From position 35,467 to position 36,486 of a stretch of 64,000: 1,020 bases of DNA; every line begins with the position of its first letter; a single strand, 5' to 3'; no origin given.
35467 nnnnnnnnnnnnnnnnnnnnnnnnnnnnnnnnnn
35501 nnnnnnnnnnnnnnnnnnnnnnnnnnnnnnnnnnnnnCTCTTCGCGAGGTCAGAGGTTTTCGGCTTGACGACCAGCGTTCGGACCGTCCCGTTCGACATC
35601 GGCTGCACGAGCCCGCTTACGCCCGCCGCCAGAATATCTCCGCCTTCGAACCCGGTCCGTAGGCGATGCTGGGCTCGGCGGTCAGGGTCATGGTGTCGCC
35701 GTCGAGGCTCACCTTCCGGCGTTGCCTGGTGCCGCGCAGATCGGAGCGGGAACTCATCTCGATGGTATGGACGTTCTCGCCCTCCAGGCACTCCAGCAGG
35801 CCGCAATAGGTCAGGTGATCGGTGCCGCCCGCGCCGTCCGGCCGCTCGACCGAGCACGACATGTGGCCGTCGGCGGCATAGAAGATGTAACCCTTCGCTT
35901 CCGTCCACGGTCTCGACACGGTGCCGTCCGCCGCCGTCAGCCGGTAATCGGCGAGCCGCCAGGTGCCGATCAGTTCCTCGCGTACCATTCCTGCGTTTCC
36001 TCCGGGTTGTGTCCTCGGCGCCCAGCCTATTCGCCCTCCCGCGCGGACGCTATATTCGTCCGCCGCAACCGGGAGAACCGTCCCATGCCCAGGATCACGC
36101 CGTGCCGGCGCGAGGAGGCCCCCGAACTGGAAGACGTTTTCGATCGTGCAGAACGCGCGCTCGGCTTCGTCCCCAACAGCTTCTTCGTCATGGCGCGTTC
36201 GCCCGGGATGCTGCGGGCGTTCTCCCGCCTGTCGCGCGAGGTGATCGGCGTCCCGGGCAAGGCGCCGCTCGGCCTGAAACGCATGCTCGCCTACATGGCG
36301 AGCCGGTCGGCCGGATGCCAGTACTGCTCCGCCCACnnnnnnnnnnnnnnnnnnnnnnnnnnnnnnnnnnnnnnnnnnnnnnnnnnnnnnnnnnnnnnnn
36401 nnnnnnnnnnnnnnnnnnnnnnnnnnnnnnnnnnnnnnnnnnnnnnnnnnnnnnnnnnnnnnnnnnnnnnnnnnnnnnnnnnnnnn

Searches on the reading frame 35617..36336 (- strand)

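Call 27: search_protein_families(library=pfam, proteins=[window:35617-36336:-], max_evalue=0.001)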
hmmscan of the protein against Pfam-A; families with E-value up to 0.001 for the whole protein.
window:35617-36336:- (239 aa): 1 family
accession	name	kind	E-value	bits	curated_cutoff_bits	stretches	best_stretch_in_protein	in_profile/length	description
PF13924.12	Lipocalin_5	-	7.1e-15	55.6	25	2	123-167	1-47/142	Lipocalin-like domain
